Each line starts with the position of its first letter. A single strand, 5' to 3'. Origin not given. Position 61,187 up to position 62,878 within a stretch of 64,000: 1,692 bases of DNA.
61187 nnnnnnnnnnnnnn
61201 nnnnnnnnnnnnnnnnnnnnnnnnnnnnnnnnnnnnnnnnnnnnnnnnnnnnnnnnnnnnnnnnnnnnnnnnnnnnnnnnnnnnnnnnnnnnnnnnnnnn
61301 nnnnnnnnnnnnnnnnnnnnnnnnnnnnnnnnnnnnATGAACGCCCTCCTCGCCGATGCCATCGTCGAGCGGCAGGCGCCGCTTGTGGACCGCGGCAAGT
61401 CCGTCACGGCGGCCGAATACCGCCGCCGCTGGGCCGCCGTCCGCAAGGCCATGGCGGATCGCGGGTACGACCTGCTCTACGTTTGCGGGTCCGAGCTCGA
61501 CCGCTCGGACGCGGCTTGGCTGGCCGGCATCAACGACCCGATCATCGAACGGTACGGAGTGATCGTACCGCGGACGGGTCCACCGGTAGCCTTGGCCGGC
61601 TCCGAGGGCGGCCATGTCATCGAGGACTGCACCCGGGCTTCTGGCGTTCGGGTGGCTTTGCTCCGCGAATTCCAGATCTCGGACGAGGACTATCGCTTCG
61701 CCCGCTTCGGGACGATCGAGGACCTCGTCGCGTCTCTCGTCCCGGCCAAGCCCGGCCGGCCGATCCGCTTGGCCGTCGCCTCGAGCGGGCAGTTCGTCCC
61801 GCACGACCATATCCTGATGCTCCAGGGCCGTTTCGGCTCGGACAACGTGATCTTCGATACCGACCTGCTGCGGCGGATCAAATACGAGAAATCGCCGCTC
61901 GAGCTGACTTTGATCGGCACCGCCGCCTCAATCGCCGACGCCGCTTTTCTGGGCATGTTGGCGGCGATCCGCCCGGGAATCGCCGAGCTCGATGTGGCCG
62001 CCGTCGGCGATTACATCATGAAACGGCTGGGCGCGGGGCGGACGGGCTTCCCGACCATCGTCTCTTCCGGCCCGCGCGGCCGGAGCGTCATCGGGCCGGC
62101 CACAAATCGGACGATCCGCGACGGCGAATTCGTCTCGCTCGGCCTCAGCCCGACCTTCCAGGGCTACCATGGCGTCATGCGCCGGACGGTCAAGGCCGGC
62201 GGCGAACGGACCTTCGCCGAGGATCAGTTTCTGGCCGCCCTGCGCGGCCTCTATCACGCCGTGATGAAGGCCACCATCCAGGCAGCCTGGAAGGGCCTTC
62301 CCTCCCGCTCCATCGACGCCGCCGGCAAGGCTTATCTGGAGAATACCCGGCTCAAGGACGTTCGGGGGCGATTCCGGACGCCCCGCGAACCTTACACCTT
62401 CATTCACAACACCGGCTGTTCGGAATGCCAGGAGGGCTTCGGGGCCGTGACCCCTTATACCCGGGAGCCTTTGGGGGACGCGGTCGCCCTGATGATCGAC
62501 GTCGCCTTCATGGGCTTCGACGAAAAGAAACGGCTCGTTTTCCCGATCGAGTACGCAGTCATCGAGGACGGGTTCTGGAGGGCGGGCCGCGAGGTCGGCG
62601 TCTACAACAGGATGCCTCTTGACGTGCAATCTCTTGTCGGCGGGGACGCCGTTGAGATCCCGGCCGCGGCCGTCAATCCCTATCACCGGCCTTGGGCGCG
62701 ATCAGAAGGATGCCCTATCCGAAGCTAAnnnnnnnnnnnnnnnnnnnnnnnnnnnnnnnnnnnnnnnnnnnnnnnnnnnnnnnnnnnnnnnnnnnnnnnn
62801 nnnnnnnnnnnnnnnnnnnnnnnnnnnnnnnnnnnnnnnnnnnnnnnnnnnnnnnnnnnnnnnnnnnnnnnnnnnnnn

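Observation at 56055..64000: Divergent locus: an SSS-kdgK-eda operon facing an operon of unknown secreted proteins; candidate undescribed polysaccharide or uronate module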

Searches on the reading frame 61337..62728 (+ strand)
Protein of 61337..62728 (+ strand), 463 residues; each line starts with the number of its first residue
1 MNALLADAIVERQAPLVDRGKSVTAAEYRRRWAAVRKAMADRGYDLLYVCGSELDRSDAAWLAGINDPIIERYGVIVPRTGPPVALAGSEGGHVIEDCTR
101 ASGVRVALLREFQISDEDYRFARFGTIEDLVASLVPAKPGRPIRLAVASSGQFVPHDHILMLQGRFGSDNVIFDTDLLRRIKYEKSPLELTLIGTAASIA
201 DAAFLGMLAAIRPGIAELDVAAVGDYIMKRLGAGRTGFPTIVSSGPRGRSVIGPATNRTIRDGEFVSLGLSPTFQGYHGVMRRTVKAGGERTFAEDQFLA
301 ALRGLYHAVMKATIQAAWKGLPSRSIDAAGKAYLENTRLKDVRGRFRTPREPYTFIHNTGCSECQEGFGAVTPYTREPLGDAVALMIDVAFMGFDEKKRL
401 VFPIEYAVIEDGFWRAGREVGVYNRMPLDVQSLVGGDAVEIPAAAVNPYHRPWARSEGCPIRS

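Call 6: search_protein_families(library=pfam, proteins=[window:61337-62728:+], max_evalue=0.1)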
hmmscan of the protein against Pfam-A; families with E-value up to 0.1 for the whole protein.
window:61337-62728:+ (463 aa): 1 family
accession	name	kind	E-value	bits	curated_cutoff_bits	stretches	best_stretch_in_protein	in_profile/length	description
PF00557.29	Peptidase_M24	-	7.3e-21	75.3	23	1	193-343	3-147/208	Metallopeptidase family M24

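Call 7: search_protein_families(library=ncbifam, proteins=[window:61337-62728:+], max_evalue=0.1)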
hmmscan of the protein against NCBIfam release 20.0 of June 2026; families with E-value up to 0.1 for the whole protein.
window:61337-62728:+ (463 aa): 6 families
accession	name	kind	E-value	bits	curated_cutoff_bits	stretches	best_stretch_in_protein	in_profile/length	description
NF007310.0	PRK09795.1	equivalog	1e-20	73.9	393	1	151-337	97-280/361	aminopeptidase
NF040821.1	dipep_PepQ_Arch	equivalog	1.7e-15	56.9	630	1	175-328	113-261/346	Xaa-Pro dipeptidase PepQ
NF038259.1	ectoine_DoeA_2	exception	3.9e-11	42.3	575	1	176-289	145-258/386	ectoine hydrolase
NF008131.0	PRK10879.1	equivalog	3.6e-08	32.6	465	1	179-327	168-309/438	Xaa-Pro aminopeptidase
TIGR02993.1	ectoine_eutD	equivalog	4.7e-07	29.3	613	1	23-321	6-294/391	ectoine hydrolase DoeA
TIGR00500.1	met_pdase_I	equivalog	0.00091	18.8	171.35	1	186-335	5-154/247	type I methionyl aminopeptidase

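Call 14: search_solved_structures(query=window:61337-62725:+, max_evalue=0.001, show_alignments=2)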
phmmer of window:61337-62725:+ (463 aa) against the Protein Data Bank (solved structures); distinct sequences matched with E-value up to 0.001: 28.
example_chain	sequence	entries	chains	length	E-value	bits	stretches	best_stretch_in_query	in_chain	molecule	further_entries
5cnx_A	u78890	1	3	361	5.7e-17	64.7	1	162-335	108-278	Aminopeptidase YpdF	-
3q6d_A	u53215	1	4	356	1.7e-16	63.1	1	175-334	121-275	Proline dipeptidase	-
1wy2_A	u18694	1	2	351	7.1e-14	54.5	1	175-329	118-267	Xaa-Pro dipeptidase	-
5giu_A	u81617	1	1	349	1.7e-13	53.2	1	180-290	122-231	Proline dipeptidase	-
5cdl_A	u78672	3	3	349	1.7e-13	53.2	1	180-290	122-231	Proline dipeptidase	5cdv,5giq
1pv9_A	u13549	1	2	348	7.9e-13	51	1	176-332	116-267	Xaa-Pro dipeptidase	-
2zsg_A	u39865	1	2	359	4.5e-12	48.5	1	162-296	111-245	Aminopeptidase P, putative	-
7n02_A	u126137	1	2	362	2.9e-11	45.9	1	160-328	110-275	Aminopeptidase P family protein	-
4zng_C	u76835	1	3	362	2.9e-11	45.9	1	160-328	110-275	Prolidase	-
6xmr_A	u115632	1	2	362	2.9e-11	45.9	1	160-328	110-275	Aminopeptidase P family protein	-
7k3u_A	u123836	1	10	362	3e-11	45.8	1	160-328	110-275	Aminopeptidase P family protein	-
4ege_A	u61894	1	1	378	1.3e-07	33.8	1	28-339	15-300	Dipeptidase PepE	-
4rgz_A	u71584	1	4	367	1.9e-06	30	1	186-333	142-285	Xaa-Pro aminopeptidase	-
4fkc_A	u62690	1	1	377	2e-06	29.9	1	186-333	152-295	Xaa-Pro aminopeptidase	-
2bwu_A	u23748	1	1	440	2.6e-06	29.5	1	178-297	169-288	AMINOPEPTIDASE P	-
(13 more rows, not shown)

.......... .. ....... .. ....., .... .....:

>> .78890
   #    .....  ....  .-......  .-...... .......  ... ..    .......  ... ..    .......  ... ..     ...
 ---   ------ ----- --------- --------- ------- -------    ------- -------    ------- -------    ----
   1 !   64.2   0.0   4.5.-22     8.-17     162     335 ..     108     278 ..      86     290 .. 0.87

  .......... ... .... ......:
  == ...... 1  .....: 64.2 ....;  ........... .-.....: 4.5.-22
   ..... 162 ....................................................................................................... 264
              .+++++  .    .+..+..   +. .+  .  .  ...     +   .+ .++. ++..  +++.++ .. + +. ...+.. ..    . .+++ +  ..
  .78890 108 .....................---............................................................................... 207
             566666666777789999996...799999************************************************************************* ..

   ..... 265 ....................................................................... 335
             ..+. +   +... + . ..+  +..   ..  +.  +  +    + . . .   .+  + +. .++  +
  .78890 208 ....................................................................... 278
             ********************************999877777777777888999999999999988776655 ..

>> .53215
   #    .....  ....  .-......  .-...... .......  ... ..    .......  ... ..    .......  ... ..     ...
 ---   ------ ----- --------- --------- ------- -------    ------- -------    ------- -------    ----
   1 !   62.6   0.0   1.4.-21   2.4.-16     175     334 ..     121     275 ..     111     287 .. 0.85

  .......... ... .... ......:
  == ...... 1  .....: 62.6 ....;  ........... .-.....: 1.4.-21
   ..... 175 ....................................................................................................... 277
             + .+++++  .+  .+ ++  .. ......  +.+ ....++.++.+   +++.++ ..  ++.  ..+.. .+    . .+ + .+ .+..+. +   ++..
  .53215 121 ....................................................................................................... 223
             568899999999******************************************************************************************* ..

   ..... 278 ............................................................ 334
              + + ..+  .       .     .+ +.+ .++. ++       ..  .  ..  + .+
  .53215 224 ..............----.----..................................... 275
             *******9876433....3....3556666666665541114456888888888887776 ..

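Call 46: search_solved_structures(query=A3, max_evalue=0.001, show_alignments=3)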
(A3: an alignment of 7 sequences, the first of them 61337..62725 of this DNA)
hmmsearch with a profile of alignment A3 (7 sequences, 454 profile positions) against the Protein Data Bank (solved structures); distinct sequences matched with E-value up to 0.001: 39.
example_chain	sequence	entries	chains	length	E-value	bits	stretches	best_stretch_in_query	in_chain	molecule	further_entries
3q6d_A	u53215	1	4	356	1.3e-20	76.5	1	175-303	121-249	Proline dipeptidase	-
1wy2_A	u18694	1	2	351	1.2e-18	70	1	154-322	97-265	Xaa-Pro dipeptidase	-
1pv9_A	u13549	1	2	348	4.8e-18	68.1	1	176-329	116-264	Xaa-Pro dipeptidase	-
5cnx_A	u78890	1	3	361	5.4e-18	67.9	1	151-341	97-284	Aminopeptidase YpdF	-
5giu_A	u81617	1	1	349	1.6e-14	56.4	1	182-304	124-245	Proline dipeptidase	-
5cdl_A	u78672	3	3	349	1.6e-14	56.4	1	182-304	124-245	Proline dipeptidase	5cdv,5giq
2zsg_A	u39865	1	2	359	1.7e-14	56.4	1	175-303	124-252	Aminopeptidase P, putative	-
6xmr_A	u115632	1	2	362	1.7e-11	46.5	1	154-296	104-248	Aminopeptidase P family protein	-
4zng_C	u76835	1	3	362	1.7e-11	46.5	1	154-296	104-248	Prolidase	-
7n02_A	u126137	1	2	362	1.7e-11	46.5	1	154-296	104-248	Aminopeptidase P family protein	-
7k3u_A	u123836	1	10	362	1.8e-11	46.4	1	154-296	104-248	Aminopeptidase P family protein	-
3tav_A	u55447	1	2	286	1.2e-07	33.8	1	184-296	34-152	Methionine aminopeptidase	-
1wn1_A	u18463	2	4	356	1.5e-07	33.5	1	176-332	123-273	dipeptidase | 356aa long hypothetical dipeptidase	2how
2bwu_A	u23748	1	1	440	2.8e-07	32.6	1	178-298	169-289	AMINOPEPTIDASE P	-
4fkc_A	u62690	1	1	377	5.9e-07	31.5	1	182-299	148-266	Xaa-Pro aminopeptidase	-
7yto_D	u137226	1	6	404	1.4e-06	30.3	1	183-285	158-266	Creatine amidinohydrolase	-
6twk_A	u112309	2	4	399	0.00031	22.5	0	18-84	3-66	Ectoine hydrolase DoeA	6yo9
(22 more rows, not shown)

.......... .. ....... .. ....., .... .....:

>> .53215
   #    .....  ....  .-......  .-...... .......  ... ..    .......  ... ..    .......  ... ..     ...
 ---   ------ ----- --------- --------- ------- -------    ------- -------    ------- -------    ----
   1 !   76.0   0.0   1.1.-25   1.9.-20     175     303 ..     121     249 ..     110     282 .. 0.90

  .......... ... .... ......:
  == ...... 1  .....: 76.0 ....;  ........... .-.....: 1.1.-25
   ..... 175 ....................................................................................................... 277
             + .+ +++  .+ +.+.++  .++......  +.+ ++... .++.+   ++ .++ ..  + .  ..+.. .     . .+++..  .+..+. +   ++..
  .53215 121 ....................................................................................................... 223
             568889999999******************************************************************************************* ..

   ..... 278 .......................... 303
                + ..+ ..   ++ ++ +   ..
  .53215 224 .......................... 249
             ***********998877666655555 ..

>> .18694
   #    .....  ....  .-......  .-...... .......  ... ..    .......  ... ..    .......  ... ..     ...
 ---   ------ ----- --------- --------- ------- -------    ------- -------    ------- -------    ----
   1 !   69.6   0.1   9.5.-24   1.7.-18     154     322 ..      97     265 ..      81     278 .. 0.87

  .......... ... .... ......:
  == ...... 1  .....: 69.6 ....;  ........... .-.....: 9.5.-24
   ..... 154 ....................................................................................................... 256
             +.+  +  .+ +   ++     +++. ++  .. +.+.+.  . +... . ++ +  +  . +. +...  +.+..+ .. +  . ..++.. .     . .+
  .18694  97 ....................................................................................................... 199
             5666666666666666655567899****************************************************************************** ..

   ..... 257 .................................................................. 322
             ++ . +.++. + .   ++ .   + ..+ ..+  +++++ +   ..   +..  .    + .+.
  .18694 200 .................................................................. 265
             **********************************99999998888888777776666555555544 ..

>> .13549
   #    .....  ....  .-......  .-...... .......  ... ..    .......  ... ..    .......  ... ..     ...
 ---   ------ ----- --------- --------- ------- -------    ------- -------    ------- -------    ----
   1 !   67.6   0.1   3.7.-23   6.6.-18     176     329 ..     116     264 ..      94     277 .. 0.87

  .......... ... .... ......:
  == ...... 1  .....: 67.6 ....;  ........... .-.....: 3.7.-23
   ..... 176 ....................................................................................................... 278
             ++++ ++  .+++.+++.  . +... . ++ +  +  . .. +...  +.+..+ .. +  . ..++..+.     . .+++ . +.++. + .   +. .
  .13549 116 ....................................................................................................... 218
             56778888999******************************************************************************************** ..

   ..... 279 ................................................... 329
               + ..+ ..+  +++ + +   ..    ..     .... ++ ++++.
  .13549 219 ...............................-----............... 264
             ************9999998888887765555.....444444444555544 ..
